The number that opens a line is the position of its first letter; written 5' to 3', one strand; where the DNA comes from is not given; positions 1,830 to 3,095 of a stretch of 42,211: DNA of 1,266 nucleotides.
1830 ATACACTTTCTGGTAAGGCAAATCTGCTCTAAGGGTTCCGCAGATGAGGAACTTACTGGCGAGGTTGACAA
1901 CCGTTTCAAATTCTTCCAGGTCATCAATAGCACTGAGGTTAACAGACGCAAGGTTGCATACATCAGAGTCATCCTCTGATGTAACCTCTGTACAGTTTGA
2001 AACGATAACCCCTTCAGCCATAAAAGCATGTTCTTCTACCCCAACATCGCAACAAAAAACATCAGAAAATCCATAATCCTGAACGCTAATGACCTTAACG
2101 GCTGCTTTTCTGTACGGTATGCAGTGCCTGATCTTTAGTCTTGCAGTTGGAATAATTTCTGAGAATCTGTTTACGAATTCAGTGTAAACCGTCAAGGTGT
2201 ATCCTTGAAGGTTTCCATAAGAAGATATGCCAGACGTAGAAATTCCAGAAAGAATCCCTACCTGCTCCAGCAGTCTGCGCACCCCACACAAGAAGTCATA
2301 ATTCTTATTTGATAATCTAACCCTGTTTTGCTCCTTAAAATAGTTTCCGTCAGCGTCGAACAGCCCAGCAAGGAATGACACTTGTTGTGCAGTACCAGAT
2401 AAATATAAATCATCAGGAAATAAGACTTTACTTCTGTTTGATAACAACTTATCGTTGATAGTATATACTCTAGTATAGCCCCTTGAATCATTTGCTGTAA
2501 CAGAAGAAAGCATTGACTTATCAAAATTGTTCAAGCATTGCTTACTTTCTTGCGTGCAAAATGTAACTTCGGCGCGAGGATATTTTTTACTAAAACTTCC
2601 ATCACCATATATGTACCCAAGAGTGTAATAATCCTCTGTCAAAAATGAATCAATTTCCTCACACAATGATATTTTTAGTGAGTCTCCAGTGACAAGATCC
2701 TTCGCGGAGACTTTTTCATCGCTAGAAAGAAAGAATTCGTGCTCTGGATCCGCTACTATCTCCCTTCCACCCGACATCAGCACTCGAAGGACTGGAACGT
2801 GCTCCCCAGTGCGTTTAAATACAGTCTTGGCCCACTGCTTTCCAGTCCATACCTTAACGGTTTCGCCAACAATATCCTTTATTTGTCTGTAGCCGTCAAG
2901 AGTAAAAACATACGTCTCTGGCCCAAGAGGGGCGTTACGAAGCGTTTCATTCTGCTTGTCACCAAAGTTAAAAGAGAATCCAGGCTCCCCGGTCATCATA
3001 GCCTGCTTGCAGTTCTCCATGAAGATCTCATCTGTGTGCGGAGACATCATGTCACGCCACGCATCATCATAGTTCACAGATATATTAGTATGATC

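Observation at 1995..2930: The NrdJ intein has Pro at position 1 and a block-F cysteine (class-3-like, non-canonical)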

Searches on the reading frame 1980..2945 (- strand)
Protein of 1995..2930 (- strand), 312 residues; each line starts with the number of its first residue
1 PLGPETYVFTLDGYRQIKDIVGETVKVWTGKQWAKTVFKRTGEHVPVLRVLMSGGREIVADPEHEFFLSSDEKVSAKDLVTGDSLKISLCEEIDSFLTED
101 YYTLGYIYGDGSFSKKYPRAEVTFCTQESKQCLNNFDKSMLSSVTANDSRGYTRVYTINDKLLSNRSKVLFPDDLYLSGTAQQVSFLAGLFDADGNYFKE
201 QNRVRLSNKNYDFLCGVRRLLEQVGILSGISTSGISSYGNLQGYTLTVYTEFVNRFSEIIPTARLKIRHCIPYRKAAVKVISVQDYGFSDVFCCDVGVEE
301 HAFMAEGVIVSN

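Call 6: find_homologous_proteins(query=window:1995-2930:-, max_evalue=0.001)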
Query seq(312 aa) (312 aa): 3 proteins with E <= 0.001 among 2456 candidates.
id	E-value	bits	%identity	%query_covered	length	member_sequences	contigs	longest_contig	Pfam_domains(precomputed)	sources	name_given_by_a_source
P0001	5.8e-94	333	59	82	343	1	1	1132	PF14528.12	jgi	jgi:intein/homing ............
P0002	5.0e-61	225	47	84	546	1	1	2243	PF02867.21,PF14528.12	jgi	jgi:hypothetical protein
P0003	6.8e-39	152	68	35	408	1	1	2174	PF02867.21,PF14528.12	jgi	-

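Call 20: search_solved_structures(query=window:1995-2930:-, max_evalue=1, show_alignments=4)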
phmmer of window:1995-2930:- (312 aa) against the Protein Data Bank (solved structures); distinct sequences matched with E-value up to 1: 15.
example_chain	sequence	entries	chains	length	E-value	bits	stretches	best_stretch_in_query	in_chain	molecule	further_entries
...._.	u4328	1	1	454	3.4e-06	30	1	36-118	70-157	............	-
5o6i_A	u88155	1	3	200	0.02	17.6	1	102-230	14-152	Homing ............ I-DmoI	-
5o6g_A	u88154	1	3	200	0.027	17.1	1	102-230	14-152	Homing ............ I-DmoI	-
1b24_A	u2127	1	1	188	0.03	17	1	102-230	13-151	Homing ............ I-DmoI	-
4un7_G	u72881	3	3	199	0.031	17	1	102-230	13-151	HOMING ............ I-DMOI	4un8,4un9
2vs8_A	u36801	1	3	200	0.034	16.8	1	102-230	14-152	HOMING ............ I-DMOI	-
2vs7_A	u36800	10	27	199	0.034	16.8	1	102-230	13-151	HOMING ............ I-DMOI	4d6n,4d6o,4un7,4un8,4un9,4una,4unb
5a0w_A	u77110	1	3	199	0.12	15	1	102-230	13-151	HOMING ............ I-DMOI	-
5akm_A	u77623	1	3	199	0.14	14.8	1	173-230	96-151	HOMING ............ I-DMOI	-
5ak9_A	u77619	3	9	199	0.18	14.5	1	173-230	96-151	HOMING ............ I-DMOI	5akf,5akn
7e7u_A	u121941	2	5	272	0.37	13.5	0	24-53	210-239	Fucose-binding lectin protein,Fucose-binding lectin protein,Fucose-binding lectin protein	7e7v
3l7p_A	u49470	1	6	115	0.4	13.3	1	213-279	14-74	Putative nitrogen regulatory protein PII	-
6rpq_A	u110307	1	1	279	0.53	12.9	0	32-78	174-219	Ubiquitin-like protein SMT3,1108aa long hypothetical cell division control protein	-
4csd_A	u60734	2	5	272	0.54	12.9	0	24-52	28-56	FUCOSE-BINDING LECTIN PROTEIN | Fucose-binding lectin protein,Fucose-binding lectin protein,Fucose-binding lectin protein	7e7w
6rpp_A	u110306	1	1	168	0.73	12.5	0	23-84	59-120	Cell division control protein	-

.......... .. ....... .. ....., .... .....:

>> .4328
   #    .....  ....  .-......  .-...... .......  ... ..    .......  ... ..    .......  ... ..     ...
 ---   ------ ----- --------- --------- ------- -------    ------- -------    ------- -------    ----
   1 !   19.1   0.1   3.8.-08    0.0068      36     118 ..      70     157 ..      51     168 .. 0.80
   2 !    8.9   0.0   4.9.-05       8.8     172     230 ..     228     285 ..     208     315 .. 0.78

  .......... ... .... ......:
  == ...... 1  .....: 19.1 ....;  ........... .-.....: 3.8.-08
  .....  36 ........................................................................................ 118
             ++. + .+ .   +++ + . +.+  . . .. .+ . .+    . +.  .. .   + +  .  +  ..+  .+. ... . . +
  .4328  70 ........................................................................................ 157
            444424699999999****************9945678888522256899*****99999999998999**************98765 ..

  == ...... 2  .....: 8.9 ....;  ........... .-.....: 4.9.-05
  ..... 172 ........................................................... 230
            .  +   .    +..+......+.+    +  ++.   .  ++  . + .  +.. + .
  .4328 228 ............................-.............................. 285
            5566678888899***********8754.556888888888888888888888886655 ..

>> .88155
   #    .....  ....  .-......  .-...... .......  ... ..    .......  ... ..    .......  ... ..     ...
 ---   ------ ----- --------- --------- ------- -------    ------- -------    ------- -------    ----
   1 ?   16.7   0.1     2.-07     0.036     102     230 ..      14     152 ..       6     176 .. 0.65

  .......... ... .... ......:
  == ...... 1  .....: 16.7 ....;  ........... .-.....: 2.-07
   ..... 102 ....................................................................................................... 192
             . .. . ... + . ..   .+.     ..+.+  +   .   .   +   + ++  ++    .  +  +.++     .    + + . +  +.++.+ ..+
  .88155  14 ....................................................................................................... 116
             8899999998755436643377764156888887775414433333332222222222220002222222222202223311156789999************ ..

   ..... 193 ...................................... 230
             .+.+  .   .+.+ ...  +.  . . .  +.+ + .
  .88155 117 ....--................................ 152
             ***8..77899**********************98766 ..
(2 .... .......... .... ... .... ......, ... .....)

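Call 21: search_protein_families(library=ncbifam, proteins=[window:1995-2930:-], max_evalue=0.01)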
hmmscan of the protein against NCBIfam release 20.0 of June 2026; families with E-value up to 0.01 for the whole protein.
window:1995-2930:- (312 aa): 8 families
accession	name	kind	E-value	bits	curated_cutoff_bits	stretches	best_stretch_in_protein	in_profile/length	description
NF006207.0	PRK08332.1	equivalog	6.5e-10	36.9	2400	1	19-227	356-528/1684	vitamin B12-dependent ribonucleotide reductase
NF011418.0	PRK14845.1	equivalog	8.3e-06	23.8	756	1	46-244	92-293/1049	translation initiation factor IF-2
TIGR01445.1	intein_Nterm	domain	0.00011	23.2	24.5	1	4-67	4-82/83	intein N-terminal splicing region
NF052663.1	RtcB_rel_intein2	exception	0.00028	19.8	1050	1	34-312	119-310/626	intein-containing RctB family protein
NF011491.0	PRK14898.1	equivalog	0.00046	18.3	783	1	47-230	152-289/860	DNA-directed RNA polymerase subunit A''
NF045703.1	rSAM_Tes_intein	exception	0.00061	17.7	1700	0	33-209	216-396/1040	tetraether lipid synthase Tes, intein-containing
NF038098.1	GyrA_w_intein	exception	0.00067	17.6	1850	0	162-230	314-386/1232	intein-containing DNA gyrase subunit A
TIGR03896.1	cyc_nuc_ocin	subfamily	0.0056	16.1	161.05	1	34-216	168-315/317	bacteriocin-type transport-associated protein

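Call 27: search_protein_representatives(protein=window:1995-2930:-)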
Query: 312 residues. Proteins with E-value up to 0.001 (for the whole library): 1556; up to 1e-10: 357; up to 1e-30: 23. The best 150 are listed.
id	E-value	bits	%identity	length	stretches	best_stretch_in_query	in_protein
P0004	2.1e-83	296.7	49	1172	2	1-312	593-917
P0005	2.2e-78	280.2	50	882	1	2-312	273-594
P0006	4.9e-76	272.5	49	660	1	3-312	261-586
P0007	3.7e-75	269.6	52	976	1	4-312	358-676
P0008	1.4e-73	264.5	46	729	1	4-312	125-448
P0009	1.1e-71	258.2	43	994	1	1-312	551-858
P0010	5.5e-71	255.9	35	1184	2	5-312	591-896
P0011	7.3e-70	252.2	48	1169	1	1-312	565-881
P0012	1.3e-68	248.1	36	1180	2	2-312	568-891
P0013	1.3e-68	248.1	47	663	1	1-312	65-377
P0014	5.7e-67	242.7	44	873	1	2-312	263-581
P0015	1.6e-61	224.8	44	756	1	1-312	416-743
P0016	4.2e-59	216.9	48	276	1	82-301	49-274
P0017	2.5e-54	201.2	41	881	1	2-312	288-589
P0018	2.5e-52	194.6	44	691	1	1-312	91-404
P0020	7.8e-48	179.9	39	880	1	1-312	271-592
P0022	5.3e-36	141.0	45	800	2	1-111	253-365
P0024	1.0e-34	136.8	63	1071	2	1-89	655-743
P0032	1.7e-25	106.5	46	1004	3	1-74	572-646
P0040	2.2e-21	93.0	35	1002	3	1-85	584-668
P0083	1.1e-16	77.6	36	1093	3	1-81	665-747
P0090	2.2e-16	76.6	45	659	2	1-87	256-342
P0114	4.7e-15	72.2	36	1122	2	3-86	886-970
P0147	3.3e-14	69.4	44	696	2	1-69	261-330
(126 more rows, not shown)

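Call 31: search_dna_similar(query=window:1995-2930:-, collection=phages, mode=protein, max_rows=40, max_evalue=1e-8)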
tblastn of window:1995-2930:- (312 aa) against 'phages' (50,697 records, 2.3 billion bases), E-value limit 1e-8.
Records with a match: 253; places in all: 253; records where one place covers at least 80% of the query: 22.
Best place of each record, by identity: <60% 253.
By first word of the organism name: Rheinheimera 115; Vibrio 89; Corynebacterium 11; Staphylococcus 10; Acinetobacter 7; Pectobacterium 5; Salmonella 4; Proteus 3; Bacteroides 3; Aeromonas 2; and 4 more.
By host as written in the record: Rheinheimera sp. BAL341 115; - 56; Vibrio cholerae 19; Corynebacterium vitaeruminis NCIB 9291 11; Staphylococcus aureus 10; Vibrio cholerae O1 5; Acinetobacter baumannii 3; Proteus mirabilis 2; and 23 more.
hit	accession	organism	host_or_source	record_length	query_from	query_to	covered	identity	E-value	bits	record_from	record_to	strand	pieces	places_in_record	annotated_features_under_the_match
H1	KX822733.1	Pseudoalteromonas phage PH357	Pseudoalteromonas sp. BH357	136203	2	310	99%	26.9%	1e-14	80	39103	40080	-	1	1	ribonucleotide-diphosphate reductase subunit alpha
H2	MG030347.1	Proteus phage PM135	Proteus mirabilis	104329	2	293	94%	26.6%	5e-13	76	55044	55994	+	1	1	none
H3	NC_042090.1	Proteus phage PM135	Proteus mirabilis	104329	2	293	94%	26.6%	5e-13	76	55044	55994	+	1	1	none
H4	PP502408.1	Proteus phage vB_PMC-PL1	Proteus mirabilis B2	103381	2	293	94%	26.3%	4e-11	70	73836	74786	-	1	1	ribonucleotide reductase of class Ia (aerobic)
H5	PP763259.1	Acinetobacter phage Ab15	Acinetobacter baumannii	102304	4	293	93%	26.3%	9e-12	72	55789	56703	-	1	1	ribonucleotide reductase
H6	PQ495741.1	Aeromonas phage PhAER-4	Aeromonas sp.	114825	2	310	99%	24.6%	4e-16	85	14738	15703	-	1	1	hypothetical protein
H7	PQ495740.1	Aeromonas phage PhAER-3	Aeromonas sp.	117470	2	310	99%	24.6%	4e-16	85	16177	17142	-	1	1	hypothetical protein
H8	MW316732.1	Acinetobacter phage Herod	Acinetobacter baumannii strain KZ-1096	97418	2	293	94%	25.8%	8e-11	69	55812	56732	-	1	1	ribonucleoside-diphosphate reductase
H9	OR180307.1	Acinetobacter phage P577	Acinetobacter baumannii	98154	2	293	94%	25.8%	8e-11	69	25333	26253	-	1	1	ribonucleotide reductase of class Ia (aerobic), alpha subunit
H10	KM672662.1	Acinetobacter phage YMC13/03/R2096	Acinetobacter baumannii YMC13/03/R2096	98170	2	293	94%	25.8%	8e-11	69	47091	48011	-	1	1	ribonucleoside-diphosphate reductase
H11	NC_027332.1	Acinetobacter phage YMC13/03/R2096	Acinetobacter baumannii YMC13/03/R2096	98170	2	293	94%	25.8%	8e-11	69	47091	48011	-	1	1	ribonucleotide reductase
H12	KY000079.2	Acinetobacter phage AM24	Acinetobacter baumannii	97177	4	293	93%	25.9%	1e-11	71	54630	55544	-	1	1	ribonucleotide reductase of class Ia alpha subunit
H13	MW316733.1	Acinetobacter phage Bestia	Acinetobacter baumannii strain KZ-1098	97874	4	293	93%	25.9%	5e-11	69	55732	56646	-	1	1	ribonucleoside-diphosphate reductase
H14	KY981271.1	Curvibacter phage P26059A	Curvibacter sp. IMCC26059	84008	2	293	94%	24.9%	5e-10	66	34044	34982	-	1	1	ribonucleotide reductase of class Ia (aerobic), alpha subunit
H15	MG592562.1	Vibrio phage 1.193.O._10N.286.52.C6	Vibrio splendidus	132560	2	312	100%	23.2%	2e-13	77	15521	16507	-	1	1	hedgehog/hint domain protein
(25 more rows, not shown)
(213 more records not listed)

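Call 38: list_cluster_members(proteins=[P0018, P0020, P0022, P0024, P0032, P0040, P0083, P0090, P0147, P0004])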
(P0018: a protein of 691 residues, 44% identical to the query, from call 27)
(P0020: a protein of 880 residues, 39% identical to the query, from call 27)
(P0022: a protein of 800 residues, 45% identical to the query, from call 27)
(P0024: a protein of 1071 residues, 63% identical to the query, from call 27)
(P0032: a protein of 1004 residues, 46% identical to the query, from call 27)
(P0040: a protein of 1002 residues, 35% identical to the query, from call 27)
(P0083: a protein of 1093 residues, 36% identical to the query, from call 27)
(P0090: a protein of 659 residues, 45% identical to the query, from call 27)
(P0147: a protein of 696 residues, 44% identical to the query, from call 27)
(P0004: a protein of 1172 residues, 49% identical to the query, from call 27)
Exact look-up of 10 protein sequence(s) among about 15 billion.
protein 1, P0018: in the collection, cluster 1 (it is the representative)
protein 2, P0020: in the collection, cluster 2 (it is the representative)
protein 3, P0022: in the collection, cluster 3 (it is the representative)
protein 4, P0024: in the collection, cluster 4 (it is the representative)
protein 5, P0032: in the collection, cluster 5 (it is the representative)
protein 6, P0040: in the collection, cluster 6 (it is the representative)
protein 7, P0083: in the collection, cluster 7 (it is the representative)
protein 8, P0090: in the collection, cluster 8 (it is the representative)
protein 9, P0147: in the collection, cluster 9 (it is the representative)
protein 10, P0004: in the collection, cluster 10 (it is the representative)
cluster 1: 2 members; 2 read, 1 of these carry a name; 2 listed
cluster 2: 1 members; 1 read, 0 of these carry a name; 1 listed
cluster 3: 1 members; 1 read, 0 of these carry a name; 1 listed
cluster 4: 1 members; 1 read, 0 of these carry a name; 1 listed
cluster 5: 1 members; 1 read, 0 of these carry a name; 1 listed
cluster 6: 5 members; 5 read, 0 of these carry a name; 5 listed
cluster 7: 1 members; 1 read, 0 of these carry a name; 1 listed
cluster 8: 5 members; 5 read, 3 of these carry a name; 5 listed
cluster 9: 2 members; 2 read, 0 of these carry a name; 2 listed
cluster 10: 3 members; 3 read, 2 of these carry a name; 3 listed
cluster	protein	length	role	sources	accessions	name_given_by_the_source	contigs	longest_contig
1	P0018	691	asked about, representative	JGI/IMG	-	ribonucleotide reductase alpha subunit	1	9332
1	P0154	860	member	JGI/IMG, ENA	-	-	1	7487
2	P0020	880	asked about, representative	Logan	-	-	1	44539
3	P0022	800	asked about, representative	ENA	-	-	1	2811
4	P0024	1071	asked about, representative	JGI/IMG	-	-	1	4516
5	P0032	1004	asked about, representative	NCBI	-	-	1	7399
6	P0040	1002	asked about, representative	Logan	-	-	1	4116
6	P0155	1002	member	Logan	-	-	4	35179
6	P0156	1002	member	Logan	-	-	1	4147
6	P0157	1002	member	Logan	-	-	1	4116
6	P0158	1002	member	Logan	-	-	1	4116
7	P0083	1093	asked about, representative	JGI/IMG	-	-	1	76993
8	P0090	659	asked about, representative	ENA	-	-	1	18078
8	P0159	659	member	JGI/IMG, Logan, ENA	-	ribonucleotide reductase alpha subunit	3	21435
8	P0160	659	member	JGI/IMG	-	ribonucleotide reductase alpha subunit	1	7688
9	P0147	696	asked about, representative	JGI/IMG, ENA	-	-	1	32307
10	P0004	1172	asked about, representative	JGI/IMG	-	ribonucleotide reductase alpha subunit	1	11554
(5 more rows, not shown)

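Call 43: search_solved_structures(query=A1, max_evalue=1, show_alignments=0)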
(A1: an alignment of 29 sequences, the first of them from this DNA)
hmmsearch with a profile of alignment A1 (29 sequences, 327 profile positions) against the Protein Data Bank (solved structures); distinct sequences matched with E-value up to 1: 30.
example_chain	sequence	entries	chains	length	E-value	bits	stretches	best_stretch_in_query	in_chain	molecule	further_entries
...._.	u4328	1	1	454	7.4e-15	58.4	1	55-271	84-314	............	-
5o6g_A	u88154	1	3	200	1.8e-07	34.1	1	117-277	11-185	Homing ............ I-DmoI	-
5ak9_A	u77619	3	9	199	3e-07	33.4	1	118-277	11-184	HOMING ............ I-DMOI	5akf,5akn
2vs8_A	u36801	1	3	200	3.8e-07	33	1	117-277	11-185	HOMING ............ I-DMOI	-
5o6i_A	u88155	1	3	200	3.9e-07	33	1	117-277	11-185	Homing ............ I-DmoI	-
4un7_G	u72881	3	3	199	4.2e-07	32.9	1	118-277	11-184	HOMING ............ I-DMOI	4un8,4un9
2vs7_A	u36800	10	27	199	4.4e-07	32.9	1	118-277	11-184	HOMING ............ I-DMOI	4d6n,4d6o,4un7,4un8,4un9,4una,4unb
1b24_A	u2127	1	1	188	5.9e-07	32.4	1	118-274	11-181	Homing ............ I-DmoI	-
5a0w_A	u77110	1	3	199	6.9e-07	32.2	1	118-277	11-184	HOMING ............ I-DMOI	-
5akm_A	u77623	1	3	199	1.6e-06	31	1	119-277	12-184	HOMING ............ I-DMOI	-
7qsu_A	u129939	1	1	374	1.6e-05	27.7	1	54-259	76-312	V-ATPase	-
7qss_A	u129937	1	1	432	3e-05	26.8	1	115-258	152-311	V-type ATP synthase alpha chain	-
6rpq_A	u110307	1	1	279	0.0007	22.3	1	41-104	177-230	Ubiquitin-like protein SMT3,1108aa long hypothetical cell division control protein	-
6riz_A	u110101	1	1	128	0.0011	21.6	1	10-73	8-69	gp41-1 intein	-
6qaz_A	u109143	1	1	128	0.0018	21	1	10-78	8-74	cyanophage-like gp41-1 intein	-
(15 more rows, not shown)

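Call 55: predict_structure(alignment_id=A1)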
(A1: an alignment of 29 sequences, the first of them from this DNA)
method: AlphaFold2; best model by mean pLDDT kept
length: 322 residues; sequences in the alignment: 29
mean_pLDDT: 95.6   pTM: 0.93
mean pLDDT of the five models: 95.6, 94.6, 94.4, 94.2, 94.1
residues with pLDDT >= 90: 303; 70-90: 15; 50-70: 4; < 50: 0
segments of 3 or more residues with pLDDT < 50: none
pLDDT, mean of each block of 10 residues (from residue 1): 86 97 98 98 97 98 98 97 98 91 97 96 95 97 97 95 94 94 96 98 96 97 98 96 90 97 97 95 98 97 96 91 60
secondary structure, 60 per line:
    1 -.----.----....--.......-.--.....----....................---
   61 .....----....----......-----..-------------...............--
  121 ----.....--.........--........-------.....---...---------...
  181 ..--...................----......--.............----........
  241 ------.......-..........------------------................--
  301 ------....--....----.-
elements in order: E12-15 E18-21 E29-33 E38-57 E61-65 E70-73 E78-80 H104-115 E116-118 E125-129 H132-140 E146-150 E158-162 H178-182 H185-199 E200-203 E208-213 H216-228 E233-240 E247-253 H255-264 E283-298 E307-310 E313-316
